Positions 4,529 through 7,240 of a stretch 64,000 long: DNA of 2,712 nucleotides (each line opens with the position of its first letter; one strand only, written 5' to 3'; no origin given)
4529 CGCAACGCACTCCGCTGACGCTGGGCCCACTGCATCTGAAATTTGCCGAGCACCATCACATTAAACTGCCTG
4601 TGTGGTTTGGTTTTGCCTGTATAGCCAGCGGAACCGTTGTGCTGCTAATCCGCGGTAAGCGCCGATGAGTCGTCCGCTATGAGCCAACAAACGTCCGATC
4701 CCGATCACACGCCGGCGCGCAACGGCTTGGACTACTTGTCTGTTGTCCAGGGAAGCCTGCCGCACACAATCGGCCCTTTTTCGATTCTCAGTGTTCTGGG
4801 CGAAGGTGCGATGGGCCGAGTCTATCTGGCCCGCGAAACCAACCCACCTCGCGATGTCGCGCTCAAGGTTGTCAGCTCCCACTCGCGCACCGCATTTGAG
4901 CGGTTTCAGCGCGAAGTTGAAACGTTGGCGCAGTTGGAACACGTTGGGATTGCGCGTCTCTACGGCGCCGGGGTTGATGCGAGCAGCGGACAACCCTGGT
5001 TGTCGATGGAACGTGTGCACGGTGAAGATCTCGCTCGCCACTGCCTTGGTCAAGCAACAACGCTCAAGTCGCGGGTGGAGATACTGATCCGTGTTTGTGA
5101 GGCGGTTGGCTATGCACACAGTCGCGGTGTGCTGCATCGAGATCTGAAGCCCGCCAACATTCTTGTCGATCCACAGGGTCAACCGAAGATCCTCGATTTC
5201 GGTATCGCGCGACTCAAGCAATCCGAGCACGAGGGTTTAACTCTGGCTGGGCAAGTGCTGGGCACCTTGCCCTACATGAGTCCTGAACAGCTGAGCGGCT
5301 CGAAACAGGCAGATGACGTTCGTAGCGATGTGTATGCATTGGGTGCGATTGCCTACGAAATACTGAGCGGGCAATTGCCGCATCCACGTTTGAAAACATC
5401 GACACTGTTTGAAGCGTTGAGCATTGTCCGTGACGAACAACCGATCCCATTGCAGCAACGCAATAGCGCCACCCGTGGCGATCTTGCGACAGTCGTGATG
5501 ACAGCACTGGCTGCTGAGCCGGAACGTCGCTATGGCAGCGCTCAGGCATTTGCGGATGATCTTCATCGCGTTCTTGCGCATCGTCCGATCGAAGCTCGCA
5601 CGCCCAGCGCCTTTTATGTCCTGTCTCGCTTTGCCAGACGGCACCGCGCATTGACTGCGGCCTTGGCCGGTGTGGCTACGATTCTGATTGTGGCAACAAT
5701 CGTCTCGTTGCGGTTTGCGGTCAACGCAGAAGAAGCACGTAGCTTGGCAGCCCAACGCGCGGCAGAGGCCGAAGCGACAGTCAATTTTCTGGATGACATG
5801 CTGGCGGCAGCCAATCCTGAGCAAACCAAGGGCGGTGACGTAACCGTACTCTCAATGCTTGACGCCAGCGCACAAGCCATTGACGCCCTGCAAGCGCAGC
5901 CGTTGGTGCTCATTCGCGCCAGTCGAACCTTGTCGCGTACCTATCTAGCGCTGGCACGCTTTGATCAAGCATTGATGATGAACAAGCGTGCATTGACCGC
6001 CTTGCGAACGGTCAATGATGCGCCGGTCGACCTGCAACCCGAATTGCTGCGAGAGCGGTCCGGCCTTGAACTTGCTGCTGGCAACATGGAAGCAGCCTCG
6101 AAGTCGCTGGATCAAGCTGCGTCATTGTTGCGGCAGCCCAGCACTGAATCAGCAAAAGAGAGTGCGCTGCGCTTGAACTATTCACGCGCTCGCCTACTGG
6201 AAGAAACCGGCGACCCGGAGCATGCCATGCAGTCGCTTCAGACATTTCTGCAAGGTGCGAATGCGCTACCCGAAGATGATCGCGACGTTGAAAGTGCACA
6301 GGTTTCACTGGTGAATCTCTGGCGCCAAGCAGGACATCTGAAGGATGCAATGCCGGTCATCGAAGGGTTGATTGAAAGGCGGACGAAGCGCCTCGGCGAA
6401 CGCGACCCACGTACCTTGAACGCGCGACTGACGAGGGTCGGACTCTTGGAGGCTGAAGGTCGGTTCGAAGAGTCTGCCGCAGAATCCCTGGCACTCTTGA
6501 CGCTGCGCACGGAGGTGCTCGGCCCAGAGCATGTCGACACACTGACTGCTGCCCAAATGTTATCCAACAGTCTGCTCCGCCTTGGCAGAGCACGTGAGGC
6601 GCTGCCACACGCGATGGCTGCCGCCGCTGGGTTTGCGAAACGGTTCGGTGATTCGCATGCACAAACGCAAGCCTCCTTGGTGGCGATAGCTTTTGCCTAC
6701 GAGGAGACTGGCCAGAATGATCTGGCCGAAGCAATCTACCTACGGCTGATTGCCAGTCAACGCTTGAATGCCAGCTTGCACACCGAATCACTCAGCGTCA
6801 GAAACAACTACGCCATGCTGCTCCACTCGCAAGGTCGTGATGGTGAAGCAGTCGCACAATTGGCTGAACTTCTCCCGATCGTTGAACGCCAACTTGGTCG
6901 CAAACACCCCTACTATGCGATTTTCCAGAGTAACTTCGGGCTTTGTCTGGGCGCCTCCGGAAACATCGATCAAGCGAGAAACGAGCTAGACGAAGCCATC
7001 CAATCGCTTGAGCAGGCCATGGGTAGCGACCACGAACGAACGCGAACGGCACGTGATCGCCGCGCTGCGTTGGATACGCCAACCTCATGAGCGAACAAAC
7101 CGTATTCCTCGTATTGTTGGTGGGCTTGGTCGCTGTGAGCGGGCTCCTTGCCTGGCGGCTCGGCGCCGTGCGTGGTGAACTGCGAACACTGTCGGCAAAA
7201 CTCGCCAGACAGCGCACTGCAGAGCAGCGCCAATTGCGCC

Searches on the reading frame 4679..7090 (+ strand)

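Call 18: search_protein_families(library=ncbifam, proteins=[window:4679-7090:+], max_evalue=1e-20)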
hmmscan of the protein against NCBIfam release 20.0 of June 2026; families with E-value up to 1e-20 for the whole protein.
window:4679-7090:+ (803 aa): 9 families
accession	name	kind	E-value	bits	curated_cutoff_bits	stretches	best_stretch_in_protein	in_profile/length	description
NF033483.0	PknB_PASTA_kin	equivalog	4.2e-64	217.6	450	1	34-307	9-277/563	Stk1 family PASTA domain-containing Ser/Thr kinase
NF052427.1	StpK7MSMEG_1200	equivalog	2.3e-45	155.2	900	1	31-367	6-337/601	serine/threonine protein kinase StpK7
NF047741.1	antiphage_MADS6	equivalog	5.8e-41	140.7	460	1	124-303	293-465/612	methylation-associated defense system protein kinase MAD6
NF009651.0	PRK13184.1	equivalog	4.3e-37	127.6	839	1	32-301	2-293/932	serine/threonine-protein kinase PknD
NF040586.1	FxSxx_TPR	equivalog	8.7e-34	117.1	300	0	409-681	470-741/830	FxSxx-COOH system tetratricopeptide repeat protein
TIGR03903.1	TOMM_kin_cyc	equivalog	2.8e-29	101.7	705.75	1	59-295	5-244/1267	TOMM system kinase/cyclase fusion protein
NF033442.0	BREX_PglW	equivalog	4e-26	91.1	990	1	125-298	307-486/1391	BREX system serine/threonine kinase PglW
NF038150.1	lanthi_synth_IV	equivalog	6.3e-26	91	650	1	34-319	191-460/851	class IV lanthionine synthetase LanL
NF053615.1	SerThrKinAfsKStmc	equivalog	3.3e-24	85.6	1300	1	28-228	9-206/809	protein serine/threonine kinase AfsK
